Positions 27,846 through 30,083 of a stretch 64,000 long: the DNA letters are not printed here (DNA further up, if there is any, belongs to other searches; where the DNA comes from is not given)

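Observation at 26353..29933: Amino-acid decarboxylase translationally coupled to an NhaC-family antiporter instead of an APC-family exchanger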

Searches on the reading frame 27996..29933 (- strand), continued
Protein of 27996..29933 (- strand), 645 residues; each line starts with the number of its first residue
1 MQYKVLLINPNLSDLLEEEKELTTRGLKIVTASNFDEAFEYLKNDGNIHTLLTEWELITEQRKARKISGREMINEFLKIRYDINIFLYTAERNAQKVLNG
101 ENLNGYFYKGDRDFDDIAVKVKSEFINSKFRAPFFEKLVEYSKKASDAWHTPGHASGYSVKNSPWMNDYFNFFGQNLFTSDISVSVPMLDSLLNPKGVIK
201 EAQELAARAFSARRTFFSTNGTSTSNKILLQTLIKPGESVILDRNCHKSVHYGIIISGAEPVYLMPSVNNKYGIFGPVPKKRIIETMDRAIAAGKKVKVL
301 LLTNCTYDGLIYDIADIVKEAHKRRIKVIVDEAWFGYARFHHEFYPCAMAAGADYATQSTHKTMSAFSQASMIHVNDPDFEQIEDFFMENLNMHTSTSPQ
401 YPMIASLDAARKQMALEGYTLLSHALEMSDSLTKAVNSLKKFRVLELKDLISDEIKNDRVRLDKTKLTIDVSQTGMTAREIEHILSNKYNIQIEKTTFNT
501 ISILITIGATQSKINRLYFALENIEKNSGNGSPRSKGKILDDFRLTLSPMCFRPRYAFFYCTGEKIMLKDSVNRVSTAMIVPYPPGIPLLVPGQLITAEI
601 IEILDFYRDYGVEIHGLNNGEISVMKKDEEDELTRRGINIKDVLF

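Call 16: find_homologous_proteins(query=window:27996-29933:-)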
Query window:27996-29933:- (645 aa): 7929 proteins with E <= 0.001 among 8000 candidates; the best 120 are listed.
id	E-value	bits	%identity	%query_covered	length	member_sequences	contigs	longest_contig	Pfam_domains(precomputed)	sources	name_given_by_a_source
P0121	0.0e+0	1458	100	100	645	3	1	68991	PF00155.28,PF03711.21,PF01212.28,PF01276.27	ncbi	-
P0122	0.0e+0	1358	93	100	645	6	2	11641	PF00155.28,PF03711.21,PF01212.28,PF01276.27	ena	-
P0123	0.0e+0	1340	91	100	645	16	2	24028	PF00155.28,PF03711.21,PF01212.28,PF01276.27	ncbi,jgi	-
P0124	0.0e+0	1138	76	100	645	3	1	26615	PF00155.28,PF03711.21,PF01212.28,PF03709.22,PF01276.27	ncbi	-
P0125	0.0e+0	1097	74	99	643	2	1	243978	PF00155.28,PF03711.21,PF01212.28,PF01276.27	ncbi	ncbi:MAG: aminotransferase class I/II-fold pyridoxal phosphate-dependent enzyme [Candidatus Wallbact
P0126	0.0e+0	1059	73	99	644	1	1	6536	PF03711.21,PF01212.28,PF01276.27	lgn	-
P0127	0.0e+0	1040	70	100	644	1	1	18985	PF00155.28,PF03711.21,PF01276.27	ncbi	ncbi:MAG: aminotransferase class I/II-fold pyridoxal phosphate-dependent enzyme [Candidatus Ozemobac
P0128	0.0e+0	1026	68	99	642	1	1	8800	PF00155.28,PF03711.21,PF01212.28,PF01276.27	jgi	jgi:arginine/lysine/ornithine decarboxylase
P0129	0.0e+0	1022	68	99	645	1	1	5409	PF00155.28,PF03711.21,PF01212.28,PF01276.27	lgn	-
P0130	0.0e+0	1020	69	100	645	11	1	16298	PF00155.28,PF03711.21,PF01212.28,PF01276.27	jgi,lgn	-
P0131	0.0e+0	1020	68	100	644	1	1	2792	PF00155.28,PF03711.21,PF01212.28,PF01276.27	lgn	-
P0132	0.0e+0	1017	69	100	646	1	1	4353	PF00155.28,PF03711.21,PF01212.28,PF01276.27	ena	-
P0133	0.0e+0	1015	68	100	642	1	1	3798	PF03711.21,PF01212.28,PF01276.27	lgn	-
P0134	0.0e+0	1011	68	100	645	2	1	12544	PF00155.28,PF03711.21,PF01212.28,PF01276.27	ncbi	-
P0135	2.2e-298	1009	68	100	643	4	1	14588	PF00155.28,PF03711.21,PF01276.27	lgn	-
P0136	2.2e-297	1006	69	100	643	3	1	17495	PF00155.28,PF03711.21,PF01212.28,PF01276.27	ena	-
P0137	5.3e-297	1004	67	100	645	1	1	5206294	PF00155.28,PF03711.21,PF01212.28,PF01276.27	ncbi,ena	-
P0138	6.2e-297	1004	68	99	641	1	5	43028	PF03711.21,PF01212.28,PF01276.27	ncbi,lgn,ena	-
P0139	8.6e-297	1004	68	100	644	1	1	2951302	PF00155.28,PF03711.21,PF01212.28,PF01276.27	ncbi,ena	-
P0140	8.6e-297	1004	68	100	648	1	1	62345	PF00155.28,PF03711.21,PF01212.28,PF01276.27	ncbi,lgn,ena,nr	ncbi:MAG: aminotransferase class I/II-fold pyridoxal phosphate-dependent enzyme [Candidatus Riflebac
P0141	2.1e-296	1002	68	99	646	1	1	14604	PF00155.28,PF03711.21,PF01212.28,PF01276.27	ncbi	-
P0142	5.3e-296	1001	68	99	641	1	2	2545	PF00155.28,PF03711.21,PF01212.28,PF01276.27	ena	-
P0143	9.7e-295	997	67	100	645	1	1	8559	PF00155.28,PF03711.21,PF01212.28,PF01276.27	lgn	-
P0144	1.4e-294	996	68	99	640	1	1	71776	PF00155.28,PF03711.21,PF01212.28,PF01276.27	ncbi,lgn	-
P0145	2.7e-294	995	68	100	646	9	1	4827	PF00155.28,PF03711.21,PF01212.28,PF01276.27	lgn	-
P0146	8.0e-294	994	67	100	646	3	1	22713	PF00155.28,PF03711.21,PF01212.28,PF01276.27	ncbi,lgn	ncbi:MAG TPA: aminotransferase class I/II-fold pyridoxal phosphate-dependent enzyme [Candidatus Ozem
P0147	8.9e-294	994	66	100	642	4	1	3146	PF00155.28,PF03711.21,PF01212.28,PF01276.27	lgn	-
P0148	9.5e-294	994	67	100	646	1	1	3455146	PF03711.21,PF01212.28,PF01276.27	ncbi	ncbi:MAG: aminotransferase class I/II-fold pyridoxal phosphate-dependent enzyme [Myxococcales bacter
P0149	1.9e-292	989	66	100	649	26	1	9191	PF03711.21,PF01276.27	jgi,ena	-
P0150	1.4e-291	986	67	99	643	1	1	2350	PF03711.21,PF01276.27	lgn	-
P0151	1.5e-291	986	66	100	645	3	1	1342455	PF00155.28,PF03711.21,PF01212.28,PF01276.27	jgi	-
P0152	2.1e-291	986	68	100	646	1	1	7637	PF00155.28,PF03711.21,PF01212.28,PF01276.27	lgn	-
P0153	2.7e-290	982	65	100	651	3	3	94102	PF00155.28,PF03711.21,PF01212.28,PF01276.27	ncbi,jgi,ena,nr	ncbi:MAG TPA: aminotransferase class I/II-fold pyridoxal phosphate-dependent enzyme [Candidatus Rifl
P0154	4.0e-290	982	66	100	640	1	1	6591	PF00282.26,PF00155.28,PF03711.21,PF01212.28,PF01276.27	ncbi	-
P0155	6.5e-290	981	67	100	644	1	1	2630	PF03711.21,PF01212.28,PF01276.27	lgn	-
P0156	7.6e-290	981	66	100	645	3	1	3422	PF00155.28,PF00266.26,PF03711.21,PF01212.28,PF01276.27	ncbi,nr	ncbi:MAG: aminotransferase class I/II-fold pyridoxal phosphate-dependent enzyme [Candidatus Riflebac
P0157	2.8e-289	979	66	99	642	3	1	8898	PF00155.28,PF03711.21,PF01212.28,PF01276.27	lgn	-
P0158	2.9e-289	979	65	99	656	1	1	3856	PF00155.28,PF03711.21,PF01212.28,PF01276.27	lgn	-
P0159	9.7e-289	977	66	100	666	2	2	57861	PF03711.21,PF01212.28,PF01276.27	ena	-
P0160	1.0e-288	977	66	100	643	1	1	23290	PF00155.28,PF03711.21,PF01212.28,PF01276.27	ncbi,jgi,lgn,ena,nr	ncbi:MAG: aminotransferase class I/II-fold pyridoxal phosphate-dependent enzyme [Candidatus Riflebac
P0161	1.6e-288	976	67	100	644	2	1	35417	PF00155.28,PF03711.21,PF01212.28,PF01276.27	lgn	-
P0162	2.5e-287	972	66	99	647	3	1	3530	PF03711.21,PF01276.27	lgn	-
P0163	3.9e-287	972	66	100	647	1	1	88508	PF00155.28,PF03711.21,PF01212.28,PF01276.27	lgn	-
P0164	1.0e-286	970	66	99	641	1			PF00155.28,PF00266.26,PF03711.21,PF01212.28,PF01276.27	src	-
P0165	4.0e-286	968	66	100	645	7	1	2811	PF00155.28,PF03711.21,PF01276.27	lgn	-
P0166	8.2e-286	967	65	100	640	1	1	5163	PF00155.28,PF00266.26,PF03711.21,PF01212.28,PF01276.27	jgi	-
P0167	1.2e-285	967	65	100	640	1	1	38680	PF00155.28,PF00266.26,PF03711.21,PF01212.28,PF01276.27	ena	-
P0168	2.5e-285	966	65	99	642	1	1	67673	PF03711.21,PF01276.27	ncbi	ncbi:MAG: aminotransferase class I/II-fold pyridoxal phosphate-dependent enzyme [Hyphomicrobiales ba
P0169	2.6e-285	966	65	100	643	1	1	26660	PF00155.28,PF03711.21,PF01212.28,PF01276.27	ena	-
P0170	4.4e-285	965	65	100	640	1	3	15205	PF00155.28,PF00266.26,PF03711.21,PF01212.28,PF01276.27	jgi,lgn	jgi:arginine/lysine/ornithine decarboxylase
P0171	5.9e-285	965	64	100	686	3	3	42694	PF00155.28,PF00266.26,PF03711.21,PF01212.28,PF01276.27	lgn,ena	-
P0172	3.1e-284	962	65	99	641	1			PF00155.28,PF00266.26,PF03711.21,PF01212.28,PF01276.27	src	-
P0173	4.2e-284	962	65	99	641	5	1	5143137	PF00155.28,PF00266.26,PF03711.21,PF01212.28,PF01276.27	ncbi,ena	-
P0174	4.3e-284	962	64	100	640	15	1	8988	PF00155.28,PF00266.26,PF03711.21,PF01212.28,PF01276.27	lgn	-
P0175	5.7e-284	961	65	99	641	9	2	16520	PF00155.28,PF00266.26,PF03711.21,PF01212.28,PF01276.27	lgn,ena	-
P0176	6.0e-284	961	65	100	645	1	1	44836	PF00155.28,PF00266.26,PF03711.21,PF01212.28,PF01276.27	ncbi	-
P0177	6.0e-284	961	65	99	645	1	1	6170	PF00155.28,PF00266.26,PF03711.21,PF01212.28,PF01276.27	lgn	-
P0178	7.3e-284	961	64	100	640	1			PF00155.28,PF00266.26,PF03711.21,PF01212.28,PF01276.27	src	-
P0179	1.0e-283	960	65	100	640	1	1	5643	PF00155.28,PF00266.26,PF03711.21,PF01212.28,PF01276.27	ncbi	-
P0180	1.4e-283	960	64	99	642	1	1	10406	PF00155.28,PF00266.26,PF03711.21,PF01212.28,PF01276.27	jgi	jgi:arginine/lysine/ornithine decarboxylase/CheY-like chemotaxis protein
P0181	1.8e-283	960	65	100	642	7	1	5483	PF00155.28,PF03711.21,PF01212.28,PF03709.22,PF01276.27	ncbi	-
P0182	2.6e-283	959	66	99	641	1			PF00155.28,PF00266.26,PF03711.21,PF01212.28,PF01276.27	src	-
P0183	2.9e-283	959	64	100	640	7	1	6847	PF00155.28,PF03711.21,PF01212.28,PF01276.27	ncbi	ncbi:MAG: aminotransferase class I/II-fold pyridoxal phosphate-dependent enzyme [Bacteroidota bacter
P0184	3.1e-283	959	64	100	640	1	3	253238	PF00155.28,PF00266.26,PF03711.21,PF01212.28,PF01276.27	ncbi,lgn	-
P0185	3.6e-283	959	64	100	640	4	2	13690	PF00155.28,PF00266.26,PF03711.21,PF01212.28,PF01276.27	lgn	-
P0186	4.6e-283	958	65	99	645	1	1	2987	PF00155.28,PF00266.26,PF03711.21,PF01212.28,PF01276.27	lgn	-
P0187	5.9e-283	958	64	100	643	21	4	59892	PF00155.28,PF03711.21,PF01212.28,PF01276.27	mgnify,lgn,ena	mgnify:FL=1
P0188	6.0e-283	958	66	100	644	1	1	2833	PF00155.28,PF03711.21,PF01212.28,PF01053.27,PF01276.27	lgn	-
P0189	7.9e-283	958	65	100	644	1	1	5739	PF03711.21,PF01276.27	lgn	-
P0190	8.5e-283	957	65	100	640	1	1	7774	PF00155.28,PF00266.26,PF03711.21,PF01212.28,PF01276.27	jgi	-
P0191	9.2e-283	957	64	100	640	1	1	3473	PF00155.28,PF00266.26,PF03711.21,PF01212.28,PF01276.27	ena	-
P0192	1.3e-282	957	64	100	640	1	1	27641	PF00155.28,PF00266.26,PF03711.21,PF01212.28,PF01276.27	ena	-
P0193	1.3e-282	957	64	100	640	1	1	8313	PF00155.28,PF00266.26,PF03711.21,PF01212.28,PF01276.27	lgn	-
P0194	1.6e-282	957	64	100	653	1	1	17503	PF00155.28,PF00266.26,PF03711.21,PF01212.28,PF01276.27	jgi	-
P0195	1.8e-282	956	66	100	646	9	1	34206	PF00155.28,PF03711.21,PF01212.28,PF01276.27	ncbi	-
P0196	2.0e-282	956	64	100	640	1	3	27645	PF00155.28,PF00266.26,PF03711.21,PF01212.28,PF01276.27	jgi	-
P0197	2.1e-282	956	65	97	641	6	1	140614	PF00155.28,PF00266.26,PF03711.21,PF01212.28,PF01276.27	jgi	jgi:arginine decarboxylase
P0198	2.5e-282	956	65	99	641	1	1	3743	PF00155.28,PF00266.26,PF03711.21,PF01212.28,PF01276.27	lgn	-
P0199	2.5e-282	956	64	100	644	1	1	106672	PF03711.21,PF01276.27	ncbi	ncbi:MAG: aminotransferase class I/II-fold pyridoxal phosphate-dependent enzyme [Bacteroidales bacte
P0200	2.9e-282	956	65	99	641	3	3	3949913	PF00155.28,PF00266.26,PF03711.21,PF01212.28,PF01276.27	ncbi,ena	-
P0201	3.9e-282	955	65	100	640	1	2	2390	PF00155.28,PF00266.26,PF03711.21,PF01212.28,PF01276.27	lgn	-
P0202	8.2e-282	954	64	99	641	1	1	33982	PF00155.28,PF03711.21,PF01212.28,PF01276.27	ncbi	-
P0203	1.5e-281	953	64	100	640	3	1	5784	PF00155.28,PF00266.26,PF03711.21,PF01212.28,PF01276.27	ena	-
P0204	2.3e-281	953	65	100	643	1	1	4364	PF03711.21,PF01276.27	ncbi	-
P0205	4.3e-281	952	63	99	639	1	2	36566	PF00155.28,PF03711.21,PF01212.28,PF01276.27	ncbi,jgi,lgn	ncbi:MAG: aminotransferase class I/II-fold pyridoxal phosphate-dependent enzyme [Bacteroidota bacter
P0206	6.2e-281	951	64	100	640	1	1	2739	PF00155.28,PF00266.26,PF03711.21,PF01212.28,PF01276.27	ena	-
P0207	8.0e-281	951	64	100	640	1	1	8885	PF00155.28,PF00266.26,PF03711.21,PF01212.28,PF01276.27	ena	-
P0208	8.2e-281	951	64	100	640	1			PF00155.28,PF00266.26,PF03711.21,PF01212.28,PF01276.27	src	-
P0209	9.9e-281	951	63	99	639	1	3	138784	PF00155.28,PF03711.21,PF01212.28,PF01276.27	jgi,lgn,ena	-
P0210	1.0e-280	951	64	100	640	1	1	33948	PF00155.28,PF00266.26,PF03711.21,PF01212.28,PF01276.27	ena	-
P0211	1.1e-280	950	63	100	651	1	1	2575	PF03711.21,PF01276.27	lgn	-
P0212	1.9e-280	950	63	99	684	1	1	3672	PF00155.28,PF03711.21,PF01276.27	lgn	-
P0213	2.0e-280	950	64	100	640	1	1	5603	PF00155.28,PF03711.21,PF01212.28,PF01276.27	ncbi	-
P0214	2.7e-280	949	65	99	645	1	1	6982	PF00155.28,PF00266.26,PF03711.21,PF01212.28,PF01276.27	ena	-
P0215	9.8e-280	947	65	99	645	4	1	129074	PF00155.28,PF00266.26,PF03711.21,PF01212.28,PF01276.27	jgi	-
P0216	1.0e-279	947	72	89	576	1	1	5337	PF00155.28,PF03711.21,PF01212.28,PF01276.27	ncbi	-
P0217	1.8e-279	946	65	99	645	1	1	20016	PF00155.28,PF00266.26,PF03711.21,PF01212.28,PF01276.27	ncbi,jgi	-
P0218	1.9e-279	946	64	100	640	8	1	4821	PF00155.28,PF03711.21,PF01212.28,PF01276.27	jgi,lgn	jgi:arginine/lysine/ornithine decarboxylase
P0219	1.9e-279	946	63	99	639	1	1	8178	PF00155.28,PF03711.21,PF01212.28,PF01276.27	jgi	-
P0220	1.9e-279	946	63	99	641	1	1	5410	PF00155.28,PF03711.21,PF01212.28,PF01276.27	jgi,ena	-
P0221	2.1e-279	946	65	99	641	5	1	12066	PF00155.28,PF00266.26,PF03711.21,PF01212.28,PF01276.27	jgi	jgi:arginine decarboxylase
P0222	5.3e-279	945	65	99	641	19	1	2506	PF00155.28,PF03711.21,PF01212.28,PF03709.22,PF01276.27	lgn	-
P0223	6.4e-279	945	64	100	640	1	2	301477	PF00155.28,PF00266.26,PF03711.21,PF01212.28,PF01276.27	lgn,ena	-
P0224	6.9e-279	945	63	100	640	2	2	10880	PF00155.28,PF00266.26,PF03711.21,PF01212.28,PF01276.27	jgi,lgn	-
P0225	1.9e-278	943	73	86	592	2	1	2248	PF00155.28,PF03711.21,PF01212.28,PF01276.27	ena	-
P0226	3.3e-278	942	65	99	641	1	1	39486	PF00155.28,PF00266.26,PF03711.21,PF01212.28,PF01276.27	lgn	-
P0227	6.0e-278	941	65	100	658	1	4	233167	PF00155.28,PF03711.21,PF01212.28,PF01276.27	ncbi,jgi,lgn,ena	-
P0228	7.1e-278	941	64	100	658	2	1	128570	PF00155.28,PF03711.21,PF01212.28,PF01276.27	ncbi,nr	ncbi:MAG: aminotransferase class I/II-fold pyridoxal phosphate-dependent enzyme [Candidatus Aminicen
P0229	9.4e-278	941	64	100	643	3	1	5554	PF03711.21,PF01212.28,PF01276.27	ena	-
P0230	1.3e-277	940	64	100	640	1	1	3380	PF00266.26,PF03711.21,PF01212.28,PF01276.27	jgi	jgi:arginine/lysine/ornithine decarboxylase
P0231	7.9e-277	938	64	100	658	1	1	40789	PF00155.28,PF03711.21,PF01212.28,PF01276.27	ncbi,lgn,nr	ncbi:MAG: aminotransferase class I/II-fold pyridoxal phosphate-dependent enzyme [Acidobacteriota bac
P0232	9.0e-277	938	63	99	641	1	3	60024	PF00266.26,PF03711.21,PF01212.28,PF01276.27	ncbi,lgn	ncbi:MAG: aminotransferase class I/II-fold pyridoxal phosphate-dependent enzyme [Bacteroidales bacte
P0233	3.0e-276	936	70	89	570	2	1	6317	PF03711.21,PF01212.28,PF01276.27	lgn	-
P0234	6.6e-276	935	64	100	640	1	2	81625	PF00155.28,PF03711.21,PF01212.28,PF01276.27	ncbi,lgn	-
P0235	7.9e-276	934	64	97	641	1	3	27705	PF00155.28,PF03711.21,PF01212.28,PF03709.22,PF01276.27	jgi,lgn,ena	-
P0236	8.0e-276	934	63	100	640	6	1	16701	PF00155.28,PF00266.26,PF03711.21,PF01212.28,PF01276.27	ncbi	ncbi:MAG: aminotransferase class I/II-fold pyridoxal phosphate-dependent enzyme [Bacteroidota bacter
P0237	3.9e-275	932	64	97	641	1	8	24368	PF00155.28,PF03711.21,PF01212.28,PF03709.22,PF01276.27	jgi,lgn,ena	jgi:arginine/lysine/ornithine decarboxylase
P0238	4.8e-275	932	65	99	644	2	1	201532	PF00266.26,PF03711.21,PF01212.28,PF01276.27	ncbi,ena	-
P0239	5.1e-275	932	61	100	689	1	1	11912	PF03711.21,PF01276.27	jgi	jgi:arginine/lysine/ornithine decarboxylase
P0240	1.5e-274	930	63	99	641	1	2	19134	PF00155.28,PF00266.26,PF03711.21,PF01212.28,PF01053.27,PF01276.27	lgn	-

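Call 19: find_related_loci(query=A1, collection=genome_contigs, flank=6000)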
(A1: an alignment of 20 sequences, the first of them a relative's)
Query A1 (645 aa) in genome_contigs; peptide patterns used: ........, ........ (x = any residue, [..] = any of these).
600 stretches matched a pattern (row limit reached: there are more); 574 encode a relative of the query (tblastn E <= 1e-3); the best 80 are kept; 80 distinct loci.
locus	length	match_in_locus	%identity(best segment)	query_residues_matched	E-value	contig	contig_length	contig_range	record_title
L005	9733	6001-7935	67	1-645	0e+0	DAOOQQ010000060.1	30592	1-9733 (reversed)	MAG TPA_asm: Candidatus Ozemobacteraceae bacterium isolate AMR_MDS_2567 NODE_1722_length_30592_cov_6.941022, whole genom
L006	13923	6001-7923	66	1-643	0e+0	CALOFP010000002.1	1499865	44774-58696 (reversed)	MAG: uncultured bacterium isolate LOGT_bin.0225 genome assembly, contig: contig_3181, whole genome shotgun sequence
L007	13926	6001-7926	68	1-643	0e+0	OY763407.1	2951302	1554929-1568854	MAG: bacterium isolate 9fabd71c-f4bc-49f2-be01-8067ea32d293 genome assembly, chromosome: 1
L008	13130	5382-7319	65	1-643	0e+0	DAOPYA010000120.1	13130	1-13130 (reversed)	MAG TPA_asm: Candidatus Rifleibacterium sp. isolate AMR_MDS_1326 NODE_5228_length_13130_cov_4.985163, whole genome shotg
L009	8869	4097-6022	66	1-643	0e+0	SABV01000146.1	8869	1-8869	MAG: Erysipelotrichia bacterium isolate INTA.CYC.134 contig-100_7200, whole genome shotgun sequence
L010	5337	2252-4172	70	1-642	0e+0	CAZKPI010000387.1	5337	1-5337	MAG TPA_asm: uncultured bacterium isolate binchicken_co135_42 genome assembly, contig: NODE_15241_length_5337_cov_2.7205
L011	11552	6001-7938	66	1-643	0e+0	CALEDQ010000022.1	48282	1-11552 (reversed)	MAG TPA_asm: uncultured bacterium isolate SRR3330203_bin.17_CONCOCT_v1.1_MAG genome assembly, contig: ERZ724088.655, who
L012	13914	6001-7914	65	1-640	0e+0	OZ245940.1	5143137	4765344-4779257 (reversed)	MAG: Bacteroidales bacterium isolate 16348817-e9c6-4614-bd1d-2438ea9eb1e5 genome assembly, chromosome: 1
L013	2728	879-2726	67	1-613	0e+0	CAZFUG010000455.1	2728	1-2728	MAG TPA_asm: uncultured bacterium isolate binchicken_co115_14 genome assembly, contig: NODE_50835_length_2728_cov_3.6236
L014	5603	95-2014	64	1-642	0e+0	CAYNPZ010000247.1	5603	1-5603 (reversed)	MAG TPA_asm: uncultured Bacteroidales bacterium isolate SRP185896_co1_105 genome assembly, contig: NODE_17051_length_560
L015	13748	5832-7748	65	1-640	0e+0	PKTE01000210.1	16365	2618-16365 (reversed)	MAG: Salinivirgaceae bacterium isolate BM715 sc_2078, whole genome shotgun sequence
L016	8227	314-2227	63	1-640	0e+0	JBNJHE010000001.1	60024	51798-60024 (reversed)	MAG: Bacteroidota bacterium isolate Y22_14dBSe1.bin.11 NODE_104_length_60024_cov_25.160534, whole genome shotgun sequenc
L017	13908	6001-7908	65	1-637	0e+0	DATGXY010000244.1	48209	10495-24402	MAG TPA_asm: Holophaga sp. isolate SMAG_U10621 k141_107050, whole genome shotgun sequence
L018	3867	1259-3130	65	1-625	0e+0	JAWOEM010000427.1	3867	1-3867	MAG: Salinivirgaceae bacterium isolate BLK5-3.bin.206 k191_835077, whole genome shotgun sequence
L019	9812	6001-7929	64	1-645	0e+0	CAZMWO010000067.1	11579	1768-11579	MAG TPA_asm: uncultured bacterium isolate SRP192927_co6_749 genome assembly, contig: NODE_13958_length_11579_cov_3.87686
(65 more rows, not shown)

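Call 35: find_encoding_contigs(protein=P0148, flank=8000, max_places=2)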
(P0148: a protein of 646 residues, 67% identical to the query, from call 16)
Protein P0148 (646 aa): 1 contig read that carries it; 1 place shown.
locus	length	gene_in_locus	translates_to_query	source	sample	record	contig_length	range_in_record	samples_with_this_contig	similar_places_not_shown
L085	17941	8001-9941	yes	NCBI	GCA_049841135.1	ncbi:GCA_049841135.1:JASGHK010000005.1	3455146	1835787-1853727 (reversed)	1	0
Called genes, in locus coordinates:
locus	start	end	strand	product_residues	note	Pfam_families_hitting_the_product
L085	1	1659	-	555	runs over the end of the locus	PF00015:MCPsignal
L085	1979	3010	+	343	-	PF03575:Peptidase_S51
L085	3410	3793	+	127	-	-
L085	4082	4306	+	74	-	-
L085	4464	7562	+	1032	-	PF02369:Big_1 (faint), PF10670:DUF4198 (faint), PF13715:CarbopepD_reg_2 (faint), PF20598:DUF6795 (faint), PF22904:NOMO1-like_2nd (faint), PF25020:TTR_TEN1-4 (faint), PF13620:CarboxypepD_reg (weak), PF13620:CarboxypepD_reg, +6 more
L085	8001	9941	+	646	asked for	PF01276:OKR_DC_1, PF01212:Beta_elim_lyase (weak), PF03711:OKR_DC_1_C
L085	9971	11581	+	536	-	PF03553:Na_H_antiporter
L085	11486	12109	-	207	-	-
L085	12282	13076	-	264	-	PF12838:Fer4_7 (faint), PF13484:Fer4_16 (faint), PF00037:Fer4 (weak), PF12837:Fer4_6 (weak), PF13237:Fer4_10 (weak)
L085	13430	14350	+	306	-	PF08668:HDOD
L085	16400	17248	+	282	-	PF06966:DUF1295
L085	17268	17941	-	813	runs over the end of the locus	-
